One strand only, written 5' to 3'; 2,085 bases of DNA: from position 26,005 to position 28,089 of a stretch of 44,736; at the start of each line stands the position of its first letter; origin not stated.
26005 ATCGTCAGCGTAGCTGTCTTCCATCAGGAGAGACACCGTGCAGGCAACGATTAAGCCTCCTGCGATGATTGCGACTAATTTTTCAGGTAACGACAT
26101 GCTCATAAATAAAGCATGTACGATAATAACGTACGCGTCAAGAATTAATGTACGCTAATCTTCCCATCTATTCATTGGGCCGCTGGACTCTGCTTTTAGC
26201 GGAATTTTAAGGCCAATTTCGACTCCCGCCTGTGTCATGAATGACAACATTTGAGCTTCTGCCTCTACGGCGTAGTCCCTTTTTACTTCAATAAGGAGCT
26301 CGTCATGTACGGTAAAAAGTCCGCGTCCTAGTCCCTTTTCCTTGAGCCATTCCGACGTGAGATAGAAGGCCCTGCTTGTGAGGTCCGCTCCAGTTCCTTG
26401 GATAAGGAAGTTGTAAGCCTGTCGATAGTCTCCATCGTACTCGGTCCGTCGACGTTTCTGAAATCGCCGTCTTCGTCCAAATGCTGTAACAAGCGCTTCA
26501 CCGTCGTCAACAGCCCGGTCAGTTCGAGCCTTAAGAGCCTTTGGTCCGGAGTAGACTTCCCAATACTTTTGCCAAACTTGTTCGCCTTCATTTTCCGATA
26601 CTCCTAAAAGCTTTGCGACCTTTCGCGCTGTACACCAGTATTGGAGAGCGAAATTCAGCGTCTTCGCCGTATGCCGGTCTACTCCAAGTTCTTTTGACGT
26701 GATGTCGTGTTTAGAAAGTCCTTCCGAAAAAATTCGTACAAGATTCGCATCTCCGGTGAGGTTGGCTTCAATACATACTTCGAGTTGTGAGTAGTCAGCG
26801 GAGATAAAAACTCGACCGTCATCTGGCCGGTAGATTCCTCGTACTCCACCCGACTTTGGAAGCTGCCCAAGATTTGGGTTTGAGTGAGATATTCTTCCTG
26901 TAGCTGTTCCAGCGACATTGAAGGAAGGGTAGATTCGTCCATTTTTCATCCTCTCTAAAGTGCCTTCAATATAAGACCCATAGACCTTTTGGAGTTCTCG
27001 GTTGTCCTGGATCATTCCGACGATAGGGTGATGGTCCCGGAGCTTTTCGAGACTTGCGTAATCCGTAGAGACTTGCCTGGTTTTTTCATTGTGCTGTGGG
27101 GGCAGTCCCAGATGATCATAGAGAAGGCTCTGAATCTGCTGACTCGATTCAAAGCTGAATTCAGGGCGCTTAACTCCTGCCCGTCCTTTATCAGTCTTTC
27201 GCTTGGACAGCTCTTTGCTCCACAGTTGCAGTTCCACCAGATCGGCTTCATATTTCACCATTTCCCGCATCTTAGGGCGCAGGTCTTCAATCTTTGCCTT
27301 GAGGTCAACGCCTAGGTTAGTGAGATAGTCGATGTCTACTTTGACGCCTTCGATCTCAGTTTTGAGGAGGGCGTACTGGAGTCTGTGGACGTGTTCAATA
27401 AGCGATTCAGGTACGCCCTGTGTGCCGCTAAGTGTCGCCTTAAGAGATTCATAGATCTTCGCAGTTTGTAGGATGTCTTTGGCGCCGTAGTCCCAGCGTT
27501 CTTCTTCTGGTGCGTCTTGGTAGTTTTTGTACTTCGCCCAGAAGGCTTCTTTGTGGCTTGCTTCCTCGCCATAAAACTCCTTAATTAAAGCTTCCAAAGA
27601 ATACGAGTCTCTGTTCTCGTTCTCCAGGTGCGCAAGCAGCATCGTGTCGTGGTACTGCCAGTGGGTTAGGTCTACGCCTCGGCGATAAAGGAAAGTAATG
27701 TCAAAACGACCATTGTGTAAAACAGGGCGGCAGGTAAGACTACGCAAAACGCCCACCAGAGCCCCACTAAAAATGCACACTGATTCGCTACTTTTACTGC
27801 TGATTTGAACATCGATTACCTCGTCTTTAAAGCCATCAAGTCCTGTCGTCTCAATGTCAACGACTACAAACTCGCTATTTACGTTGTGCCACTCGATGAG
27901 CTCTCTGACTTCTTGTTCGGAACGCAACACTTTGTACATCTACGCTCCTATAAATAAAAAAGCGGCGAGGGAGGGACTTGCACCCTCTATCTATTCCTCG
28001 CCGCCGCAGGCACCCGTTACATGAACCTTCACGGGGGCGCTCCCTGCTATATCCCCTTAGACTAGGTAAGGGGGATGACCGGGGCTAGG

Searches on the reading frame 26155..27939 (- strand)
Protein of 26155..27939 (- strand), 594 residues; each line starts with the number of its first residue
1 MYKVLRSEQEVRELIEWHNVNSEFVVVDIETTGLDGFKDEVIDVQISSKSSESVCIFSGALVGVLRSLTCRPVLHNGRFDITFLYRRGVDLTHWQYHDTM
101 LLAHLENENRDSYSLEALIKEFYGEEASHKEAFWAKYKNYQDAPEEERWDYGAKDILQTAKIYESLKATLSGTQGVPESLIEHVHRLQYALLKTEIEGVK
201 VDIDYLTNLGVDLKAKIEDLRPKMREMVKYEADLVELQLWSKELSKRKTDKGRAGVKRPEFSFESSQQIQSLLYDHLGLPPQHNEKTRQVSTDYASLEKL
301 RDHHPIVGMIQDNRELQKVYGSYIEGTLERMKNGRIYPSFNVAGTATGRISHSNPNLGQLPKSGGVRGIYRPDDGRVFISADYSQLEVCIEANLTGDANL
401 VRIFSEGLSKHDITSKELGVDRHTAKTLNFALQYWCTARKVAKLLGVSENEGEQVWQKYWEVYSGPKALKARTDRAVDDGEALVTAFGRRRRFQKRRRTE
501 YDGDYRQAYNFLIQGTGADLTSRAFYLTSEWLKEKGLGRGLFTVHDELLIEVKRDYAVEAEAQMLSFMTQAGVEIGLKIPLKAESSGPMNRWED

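Call 9: search_protein_families(library=phrogs, proteins=[window:26155-27939:-], max_evalue=0.01)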
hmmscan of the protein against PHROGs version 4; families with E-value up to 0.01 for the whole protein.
window:26155-27939:- (594 aa): 11 families
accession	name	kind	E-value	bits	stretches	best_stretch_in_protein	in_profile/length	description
phrog_17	-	DNA, RNA and nucleotide metabolism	1.6e-98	332.2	1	9-584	659-1223/1445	DNA polymerase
phrog_12241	-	DNA, RNA and nucleotide metabolism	3.1e-38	133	1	73-361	199-494/502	DNA polymerase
phrog_15971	-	DNA, RNA and nucleotide metabolism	6.1e-26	92.4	1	185-587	8-368/376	DNA polymerase I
phrog_2573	-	DNA, RNA and nucleotide metabolism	1.2e-20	75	1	374-571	15-248/336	DNA polymerase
phrog_5995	-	DNA, RNA and nucleotide metabolism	3.9e-14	53.8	1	431-571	3-147/236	DNA polymerase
phrog_10285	-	DNA, RNA and nucleotide metabolism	1e-09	38.9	1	365-408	44-87/321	DNA polymerase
phrog_23226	-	DNA, RNA and nucleotide metabolism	1.1e-09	38.3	1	256-414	208-377/611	DNA polymerase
phrog_192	-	DNA, RNA and nucleotide metabolism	5e-07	30.4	1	73-126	191-247/397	DNA polymerase exonuclease subunit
phrog_9556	-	DNA, RNA and nucleotide metabolism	0.00016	21.8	0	285-359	352-438/441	DNA polymerase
phrog_9565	-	unknown function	0.00077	20.2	1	415-444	28-57/64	-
phrog_14632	-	DNA, RNA and nucleotide metabolism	0.0024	17.7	1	19-47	79-107/380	DNA polymerase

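Call 15: find_homologous_proteins(query=window:26155-27939:-, max_evalue=1e-20)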
Query window:26155-27939:- (594 aa): 3919 proteins with E <= 1e-20 among 8000 candidates; the best 120 are listed.
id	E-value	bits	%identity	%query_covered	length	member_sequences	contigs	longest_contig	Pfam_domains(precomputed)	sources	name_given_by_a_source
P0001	0.0e+0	1353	100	100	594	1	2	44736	PF01612.27,PF00476.27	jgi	jgi:DNA polymerase-1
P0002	0.0e+0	1176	87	100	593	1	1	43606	PF01612.27,PF00476.27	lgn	-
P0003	0.0e+0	1085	80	100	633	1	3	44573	PF01612.27,PF00476.27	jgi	jgi:DNA polymerase-1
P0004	0.0e+0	1040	75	100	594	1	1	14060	PF01612.27,PF00476.27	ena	-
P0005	6.8e-295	997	73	100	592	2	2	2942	PF01612.27,PF00476.27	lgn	-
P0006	1.3e-290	983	72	100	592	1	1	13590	PF01612.27,PF00476.27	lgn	-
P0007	1.7e-287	973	73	100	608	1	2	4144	PF01612.27,PF00476.27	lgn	-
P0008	4.3e-286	968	71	100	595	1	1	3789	PF01612.27,PF00476.27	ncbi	-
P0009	1.5e-283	960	71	100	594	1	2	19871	PF01612.27,PF00476.27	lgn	-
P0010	2.2e-283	959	71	100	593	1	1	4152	PF01612.27,PF00476.27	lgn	-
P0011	3.5e-265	899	67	98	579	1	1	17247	PF01612.27,PF00476.27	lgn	-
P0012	6.5e-265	898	68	100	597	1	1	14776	PF01612.27,PF00476.27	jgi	-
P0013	2.5e-241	820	62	99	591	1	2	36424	PF01612.27,PF00476.27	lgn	-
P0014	7.7e-240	815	62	100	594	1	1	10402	PF01612.27,PF00476.27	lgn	-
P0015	2.0e-238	811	60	100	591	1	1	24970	PF01612.27,PF00476.27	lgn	-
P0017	1.6e-232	791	59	100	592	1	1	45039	PF01612.27,PF00476.27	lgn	-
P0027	7.1e-220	750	58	100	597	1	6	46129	PF01612.27,PF00476.27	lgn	-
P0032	2.1e-214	731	55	100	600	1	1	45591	PF01612.27,PF00476.27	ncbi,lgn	-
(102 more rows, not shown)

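Call 16: find_encoding_contigs(protein=window:26155-27939:-, flank=10000, max_places=6)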
Protein window:26155-27939:- (594 aa): 2 contigs read that carry it; 1 place shown.
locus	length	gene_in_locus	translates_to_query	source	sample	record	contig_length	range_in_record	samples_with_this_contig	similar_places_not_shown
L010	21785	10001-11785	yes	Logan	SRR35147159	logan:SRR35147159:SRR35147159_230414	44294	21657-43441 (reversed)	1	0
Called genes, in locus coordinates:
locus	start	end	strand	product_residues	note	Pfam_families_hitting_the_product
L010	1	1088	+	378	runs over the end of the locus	-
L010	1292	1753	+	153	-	-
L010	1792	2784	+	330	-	PF13692:Glyco_trans_1_4, PF00534:Glycos_transf_1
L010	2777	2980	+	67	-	-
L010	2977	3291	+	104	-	PF18909:dGTP_diPhyd_N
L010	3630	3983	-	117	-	-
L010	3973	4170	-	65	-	-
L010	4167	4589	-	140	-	PF08291:Peptidase_M15_3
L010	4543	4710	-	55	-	-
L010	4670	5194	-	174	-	-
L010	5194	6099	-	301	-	PF09511:RNA_lig_T4_1, PF09414:RNA_ligase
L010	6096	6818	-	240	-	PF13365:Trypsin_2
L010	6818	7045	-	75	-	-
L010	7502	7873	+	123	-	-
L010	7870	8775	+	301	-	-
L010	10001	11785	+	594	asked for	PF01612:DNA_pol_A_exo1, PF00476:DNA_pol_A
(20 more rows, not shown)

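Call 17: find_encoding_contigs(protein=P0002, flank=10000, max_places=1)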
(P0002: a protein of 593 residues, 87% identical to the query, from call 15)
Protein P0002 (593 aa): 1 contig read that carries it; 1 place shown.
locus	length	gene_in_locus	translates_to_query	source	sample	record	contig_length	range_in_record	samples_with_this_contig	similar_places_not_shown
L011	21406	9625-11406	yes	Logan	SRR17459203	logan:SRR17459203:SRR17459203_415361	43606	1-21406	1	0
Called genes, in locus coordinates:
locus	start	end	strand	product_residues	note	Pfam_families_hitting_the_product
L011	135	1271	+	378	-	-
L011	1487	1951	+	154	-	-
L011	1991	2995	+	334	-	PF00534:Glycos_transf_1, PF13692:Glyco_trans_1_4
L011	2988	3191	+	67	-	-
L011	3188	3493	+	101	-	PF18909:dGTP_diPhyd_N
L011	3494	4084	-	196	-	PF00574:CLP_protease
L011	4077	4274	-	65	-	-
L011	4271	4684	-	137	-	PF05951:Peptidase_M15_2 (weak), PF08291:Peptidase_M15_3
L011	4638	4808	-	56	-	-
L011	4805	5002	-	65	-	-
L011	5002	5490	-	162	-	-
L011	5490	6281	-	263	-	PF13365:Trypsin_2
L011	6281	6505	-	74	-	-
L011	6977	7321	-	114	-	-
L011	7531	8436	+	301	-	-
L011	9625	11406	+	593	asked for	PF01612:DNA_pol_A_exo1, PF00476:DNA_pol_A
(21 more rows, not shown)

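Call 18: find_encoding_contigs(protein=P0003, flank=10000, max_places=1)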
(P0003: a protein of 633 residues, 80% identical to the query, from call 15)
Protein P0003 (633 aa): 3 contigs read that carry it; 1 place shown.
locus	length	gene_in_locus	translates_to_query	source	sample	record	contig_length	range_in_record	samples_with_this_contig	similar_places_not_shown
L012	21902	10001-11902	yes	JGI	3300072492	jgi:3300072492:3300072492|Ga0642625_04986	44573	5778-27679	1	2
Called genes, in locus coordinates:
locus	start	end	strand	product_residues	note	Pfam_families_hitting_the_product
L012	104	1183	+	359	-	PF00589:Phage_integrase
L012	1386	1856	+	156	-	-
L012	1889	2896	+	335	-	PF13692:Glyco_trans_1_4, PF00534:Glycos_transf_1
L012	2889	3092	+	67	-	-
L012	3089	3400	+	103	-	PF18909:dGTP_diPhyd_N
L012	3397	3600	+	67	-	-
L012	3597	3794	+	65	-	-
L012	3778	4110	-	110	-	-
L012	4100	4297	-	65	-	-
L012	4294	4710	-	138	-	PF08291:Peptidase_M15_3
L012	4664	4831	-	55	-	-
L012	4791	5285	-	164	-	-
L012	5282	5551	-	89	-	-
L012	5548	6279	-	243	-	PF05579:Peptidase_S32 (faint), PF13365:Trypsin_2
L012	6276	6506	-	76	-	-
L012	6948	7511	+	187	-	-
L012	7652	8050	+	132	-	-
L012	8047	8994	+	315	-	-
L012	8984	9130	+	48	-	-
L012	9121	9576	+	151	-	-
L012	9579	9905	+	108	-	-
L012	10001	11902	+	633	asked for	PF01612:DNA_pol_A_exo1, PF00476:DNA_pol_A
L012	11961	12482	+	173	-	PF09411:PagL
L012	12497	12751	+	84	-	PF09723:Zn_ribbon_8 (weak)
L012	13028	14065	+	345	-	-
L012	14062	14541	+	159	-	PF13392:HNH_3, PF00847:AP2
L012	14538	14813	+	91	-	-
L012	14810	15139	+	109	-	-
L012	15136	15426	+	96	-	-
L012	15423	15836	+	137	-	-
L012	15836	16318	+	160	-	-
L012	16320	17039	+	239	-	-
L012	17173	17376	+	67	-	-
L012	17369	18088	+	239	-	PF13482:RNase_H_2, PF00929:RNase_T (weak)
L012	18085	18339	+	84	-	-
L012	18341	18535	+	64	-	-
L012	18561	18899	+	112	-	-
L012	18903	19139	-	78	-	-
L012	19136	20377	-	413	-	-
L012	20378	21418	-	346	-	-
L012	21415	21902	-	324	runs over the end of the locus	-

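Call 19: find_encoding_contigs(protein=P0017, flank=10000, max_places=1)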
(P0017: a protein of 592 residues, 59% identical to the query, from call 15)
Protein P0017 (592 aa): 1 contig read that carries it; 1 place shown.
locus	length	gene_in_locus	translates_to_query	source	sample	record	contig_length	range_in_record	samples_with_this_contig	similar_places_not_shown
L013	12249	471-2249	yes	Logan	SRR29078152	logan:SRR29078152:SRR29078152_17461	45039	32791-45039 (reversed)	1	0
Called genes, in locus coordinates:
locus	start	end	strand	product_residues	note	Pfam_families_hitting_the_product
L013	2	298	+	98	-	?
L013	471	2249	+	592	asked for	PF01612:DNA_pol_A_exo1, PF00476:DNA_pol_A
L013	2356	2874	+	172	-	PF09411:PagL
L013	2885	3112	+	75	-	-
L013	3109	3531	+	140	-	PF01464:SLT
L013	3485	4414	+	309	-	PF03796:DnaB_C, PF13481:AAA_25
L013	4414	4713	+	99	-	PF21840:DUF6899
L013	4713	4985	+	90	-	-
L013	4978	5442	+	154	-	-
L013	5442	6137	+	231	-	-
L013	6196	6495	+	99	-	-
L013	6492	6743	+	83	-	-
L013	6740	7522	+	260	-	PF13482:RNase_H_2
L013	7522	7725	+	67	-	-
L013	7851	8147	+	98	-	-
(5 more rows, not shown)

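Call 20: find_encoding_contigs(protein=P0032, flank=10000, max_places=1)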
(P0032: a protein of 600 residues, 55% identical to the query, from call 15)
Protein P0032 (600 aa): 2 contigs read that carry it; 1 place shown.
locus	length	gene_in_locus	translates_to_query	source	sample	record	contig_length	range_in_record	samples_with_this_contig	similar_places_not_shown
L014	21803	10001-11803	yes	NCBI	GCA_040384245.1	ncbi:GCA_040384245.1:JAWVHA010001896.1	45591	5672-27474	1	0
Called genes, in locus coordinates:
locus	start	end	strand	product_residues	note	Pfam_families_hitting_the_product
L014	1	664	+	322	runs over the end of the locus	PF00288:GHMP_kinases_N, PF08544:GHMP_kinases_C (weak)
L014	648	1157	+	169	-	PF13580:SIS_2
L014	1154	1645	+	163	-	PF00483:NTP_transferase, PF12804:NTP_transf_3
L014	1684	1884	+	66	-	-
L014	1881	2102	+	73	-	-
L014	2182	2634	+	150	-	-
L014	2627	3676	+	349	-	PF00534:Glycos_transf_1, PF13692:Glyco_trans_1_4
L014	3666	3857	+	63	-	-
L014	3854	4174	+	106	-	PF18909:dGTP_diPhyd_N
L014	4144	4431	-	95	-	-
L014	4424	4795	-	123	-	-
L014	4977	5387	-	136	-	PF08291:Peptidase_M15_3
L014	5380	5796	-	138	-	-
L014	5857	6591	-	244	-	PF13365:Trypsin_2, PF05579:Peptidase_S32 (weak)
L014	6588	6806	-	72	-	-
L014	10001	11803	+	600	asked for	PF01612:DNA_pol_A_exo1, PF00476:DNA_pol_A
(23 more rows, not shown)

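Call 28: search_dna_similar(query=window:26155-27939:-, collection=phages, mode=protein, max_rows=30)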
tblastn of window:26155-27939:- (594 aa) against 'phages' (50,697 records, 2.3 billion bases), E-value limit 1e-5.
Records with a match: 4914; places in all: 4916; records where one place covers at least 80% of the query: 957.
Best place of each record, by identity: <60% 4914.
By first word of the organism name: Mycobacterium 971; Klebsiella 465; Escherichia 427; Salmonella 395; Microbacterium 320; Staphylococcus 279; Vibrio 231; Pseudomonas 197; Bacillus 183; Acinetobacter 137; and 117 more.
By host as written in the record: Mycobacterium smegmatis mc2 155 678; - 532; Klebsiella pneumoniae 227; Escherichia coli 147; Mycobacterium smegmatis mc#155 142; Microbacterium foliorum NRRL B-24224 140; Microbacterium foliorum NRRL B-24224 SEA 133; Staphylococcus aureus 96; and 887 more.
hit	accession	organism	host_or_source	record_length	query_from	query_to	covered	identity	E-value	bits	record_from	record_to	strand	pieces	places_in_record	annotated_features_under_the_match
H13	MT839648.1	Bacteriophage sp.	human fecal samples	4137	28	585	94%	28.2%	1e-35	149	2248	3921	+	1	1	record has no annotation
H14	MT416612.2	Bacillus phage YungSlug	Bacillus thuringiensis kurstaki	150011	2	549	92%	27.8%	2e-33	142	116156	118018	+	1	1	DNA polymerase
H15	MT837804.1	Bacteriophage sp.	human fecal samples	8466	2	554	93%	26.7%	2e-33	142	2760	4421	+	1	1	record has no annotation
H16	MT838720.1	Bacteriophage sp.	human fecal samples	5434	58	570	86%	28.6%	1e-32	139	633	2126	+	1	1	record has no annotation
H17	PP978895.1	Microbacterium phage WestPM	Microbacterium foliorum NRRL B-24224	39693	25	584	94%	25.7%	6e-18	94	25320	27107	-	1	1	35: DNA polymerase I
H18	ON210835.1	Bacillus phage 268TH002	Bacillus subtilis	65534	2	568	95%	25.4%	2e-31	137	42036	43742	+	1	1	61: DNA polymerase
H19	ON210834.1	Bacillus phage 268TH007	Bacillus subtilis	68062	2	568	95%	25.4%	2e-31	137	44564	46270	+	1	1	65: DNA polymerase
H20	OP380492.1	Bacillus phage Nachito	Bacillus sp. ET1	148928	2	552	93%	25.9%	6e-33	141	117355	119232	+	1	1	DNA polymerase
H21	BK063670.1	Caudoviricetes sp. vir526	Methanomicrobiales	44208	10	555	92%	26.1%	1e-25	118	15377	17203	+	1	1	DNA polymerase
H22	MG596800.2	Pseudomonas phage PMBT14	Pseudomonas fluorescens ATCC 13525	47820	22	592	96%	24.9%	1e-26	121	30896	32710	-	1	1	DNA polymerase I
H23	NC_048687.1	Pseudomonas phage PMBT14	Pseudomonas fluorescens ATCC 13525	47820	22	592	96%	24.9%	1e-26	121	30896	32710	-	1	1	DNA polymerase I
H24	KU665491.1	Bacillus phage Mgbh1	Bacillus sp. MGK1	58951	73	592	88%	27.2%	8e-39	159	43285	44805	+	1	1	DNA-directed DNA polymerase-like protein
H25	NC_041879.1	Bacillus phage Mgbh1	Bacillus sp. MGK1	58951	73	592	88%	27.2%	8e-39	159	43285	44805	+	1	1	DNA polymerase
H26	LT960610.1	Bacillus phage SBSphiC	Bacillus subtilis BEST7003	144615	22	560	91%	26.2%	1e-32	140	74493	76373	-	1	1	record has no annotation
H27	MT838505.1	Bacteriophage sp.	human fecal samples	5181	60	585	89%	26.8%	8e-27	122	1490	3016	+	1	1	record has no annotation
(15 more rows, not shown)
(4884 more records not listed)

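Call 35: find_encoding_contigs(protein=P0012, flank=10000, max_places=1)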
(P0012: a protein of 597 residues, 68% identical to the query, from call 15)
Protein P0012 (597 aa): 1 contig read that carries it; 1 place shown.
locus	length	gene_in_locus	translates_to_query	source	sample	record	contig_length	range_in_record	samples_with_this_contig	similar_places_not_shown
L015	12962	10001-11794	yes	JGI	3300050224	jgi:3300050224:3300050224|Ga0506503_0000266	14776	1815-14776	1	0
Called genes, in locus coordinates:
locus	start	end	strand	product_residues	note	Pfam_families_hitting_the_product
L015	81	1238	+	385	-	-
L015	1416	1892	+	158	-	-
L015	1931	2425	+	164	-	-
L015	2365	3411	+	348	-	PF00534:Glycos_transf_1, PF13692:Glyco_trans_1_4 (weak)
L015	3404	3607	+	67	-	-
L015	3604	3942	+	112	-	PF18909:dGTP_diPhyd_N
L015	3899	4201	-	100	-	-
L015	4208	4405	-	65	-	-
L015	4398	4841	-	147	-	PF00959:Phage_lysozyme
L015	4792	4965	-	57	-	-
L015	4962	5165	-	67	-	-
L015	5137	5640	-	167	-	PF13542:HTH_Tnp_ISL3 (faint)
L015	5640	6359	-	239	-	PF13365:Trypsin_2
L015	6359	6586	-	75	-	-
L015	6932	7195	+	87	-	-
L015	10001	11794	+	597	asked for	PF01612:DNA_pol_A_exo1, PF00476:DNA_pol_A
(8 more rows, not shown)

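Call 36: find_encoding_contigs(protein=P0004, flank=10000, max_places=1)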
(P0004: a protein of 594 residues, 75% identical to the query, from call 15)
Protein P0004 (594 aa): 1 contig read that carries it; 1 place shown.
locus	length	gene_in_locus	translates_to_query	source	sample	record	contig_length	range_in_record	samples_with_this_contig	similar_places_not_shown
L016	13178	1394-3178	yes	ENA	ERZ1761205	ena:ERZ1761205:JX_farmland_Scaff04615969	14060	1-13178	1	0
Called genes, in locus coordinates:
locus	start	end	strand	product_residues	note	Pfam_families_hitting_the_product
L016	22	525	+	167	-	-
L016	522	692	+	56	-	PF25708:Phage_T7_Gp5_9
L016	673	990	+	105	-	-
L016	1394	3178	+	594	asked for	PF01612:DNA_pol_A_exo1, PF00476:DNA_pol_A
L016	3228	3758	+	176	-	PF09411:PagL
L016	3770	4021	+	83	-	PF09723:Zn_ribbon_8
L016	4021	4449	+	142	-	PF01464:SLT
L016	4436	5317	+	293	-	PF03796:DnaB_C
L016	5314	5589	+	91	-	-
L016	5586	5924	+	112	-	-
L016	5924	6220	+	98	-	-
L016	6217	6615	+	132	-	-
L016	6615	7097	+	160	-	-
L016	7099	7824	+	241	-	-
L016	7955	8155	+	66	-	-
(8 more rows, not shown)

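Call 37: find_encoding_contigs(protein=P0013, flank=10000, max_places=1)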
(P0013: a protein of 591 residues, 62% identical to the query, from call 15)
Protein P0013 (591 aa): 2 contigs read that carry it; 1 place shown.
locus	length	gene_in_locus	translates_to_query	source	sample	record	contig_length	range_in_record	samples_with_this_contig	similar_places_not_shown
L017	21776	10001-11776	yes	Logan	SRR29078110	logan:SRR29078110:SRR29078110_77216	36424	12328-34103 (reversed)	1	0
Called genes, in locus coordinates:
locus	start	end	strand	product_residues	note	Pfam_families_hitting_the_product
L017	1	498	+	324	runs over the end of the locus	PF00534:Glycos_transf_1, PF13692:Glyco_trans_1_4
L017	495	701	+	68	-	-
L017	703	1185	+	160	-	PF18909:dGTP_diPhyd_N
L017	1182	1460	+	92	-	-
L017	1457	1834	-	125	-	PF18066:Phage_ABA_S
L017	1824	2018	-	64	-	-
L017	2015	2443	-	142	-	PF00959:Phage_lysozyme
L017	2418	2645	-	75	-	-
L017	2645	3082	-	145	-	-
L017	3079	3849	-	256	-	PF13365:Trypsin_2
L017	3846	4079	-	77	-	-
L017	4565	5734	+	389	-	PF00589:Phage_integrase (faint)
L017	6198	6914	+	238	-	PF12705:PDDEXK_1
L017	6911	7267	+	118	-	-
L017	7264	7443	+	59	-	-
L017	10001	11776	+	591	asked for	PF01612:DNA_pol_A_exo1, PF00476:DNA_pol_A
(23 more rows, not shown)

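Call 38: find_encoding_contigs(protein=P0027, flank=10000, max_places=1)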
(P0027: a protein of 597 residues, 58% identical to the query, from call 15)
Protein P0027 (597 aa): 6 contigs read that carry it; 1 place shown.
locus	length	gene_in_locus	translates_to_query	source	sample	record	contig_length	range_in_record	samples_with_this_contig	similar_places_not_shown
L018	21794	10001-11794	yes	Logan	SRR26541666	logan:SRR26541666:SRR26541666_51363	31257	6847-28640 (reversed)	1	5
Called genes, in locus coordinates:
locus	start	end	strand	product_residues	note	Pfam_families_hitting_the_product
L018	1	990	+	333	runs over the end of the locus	PF00534:Glycos_transf_1, PF13692:Glyco_trans_1_4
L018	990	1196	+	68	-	-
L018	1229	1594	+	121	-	PF18909:dGTP_diPhyd_N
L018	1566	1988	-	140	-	-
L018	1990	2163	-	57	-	-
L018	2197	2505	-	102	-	-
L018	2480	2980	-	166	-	-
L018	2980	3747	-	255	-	PF13365:Trypsin_2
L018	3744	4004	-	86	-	-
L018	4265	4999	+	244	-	PF13489:Methyltransf_23, PF07021:MetW, PF13847:Methyltransf_31 (weak), PF08241:Methyltransf_11, PF08242:Methyltransf_12 (faint), PF13649:Methyltransf_25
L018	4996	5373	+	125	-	-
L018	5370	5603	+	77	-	-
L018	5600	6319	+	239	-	PF12705:PDDEXK_1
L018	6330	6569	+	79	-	-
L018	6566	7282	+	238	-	PF04098:Rad52_Rad22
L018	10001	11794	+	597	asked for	PF01612:DNA_pol_A_exo1, PF00476:DNA_pol_A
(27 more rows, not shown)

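Call 83: find_related_loci(query=L012:1386-1856:+, collection=metagenome_contigs, flank=10000)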
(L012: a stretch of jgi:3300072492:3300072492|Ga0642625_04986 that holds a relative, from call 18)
Query L012:1386-1856:+ (156 aa) in metagenome_contigs; peptide patterns used: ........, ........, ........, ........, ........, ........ (x = any residue, [..] = any of these).
146 stretches matched a pattern, but none encodes a relative of the query by tblastn (E <= 1e-3).

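Call 84: find_encoding_contigs(protein=P0009, flank=10000, max_places=2)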
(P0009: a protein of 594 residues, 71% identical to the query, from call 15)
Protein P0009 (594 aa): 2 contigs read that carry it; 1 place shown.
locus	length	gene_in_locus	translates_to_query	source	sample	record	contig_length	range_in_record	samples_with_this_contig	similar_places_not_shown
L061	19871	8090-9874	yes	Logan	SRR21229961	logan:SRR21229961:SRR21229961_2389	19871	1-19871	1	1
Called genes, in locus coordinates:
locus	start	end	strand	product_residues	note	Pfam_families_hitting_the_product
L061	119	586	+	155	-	-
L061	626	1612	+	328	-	PF00534:Glycos_transf_1, PF13692:Glyco_trans_1_4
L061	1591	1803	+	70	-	-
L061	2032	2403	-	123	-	-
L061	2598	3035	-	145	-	PF00959:Phage_lysozyme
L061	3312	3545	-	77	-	-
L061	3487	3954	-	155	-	-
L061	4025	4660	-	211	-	-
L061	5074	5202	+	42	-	-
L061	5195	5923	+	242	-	PF05148:Methyltransf_8 (faint), PF07021:MetW (weak), PF13489:Methyltransf_23, PF13649:Methyltransf_25, PF13847:Methyltransf_31, PF08241:Methyltransf_11, PF08242:Methyltransf_12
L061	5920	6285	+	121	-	-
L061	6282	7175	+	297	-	-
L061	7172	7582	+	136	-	-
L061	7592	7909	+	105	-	-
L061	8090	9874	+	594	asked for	PF01612:DNA_pol_A_exo1, PF00476:DNA_pol_A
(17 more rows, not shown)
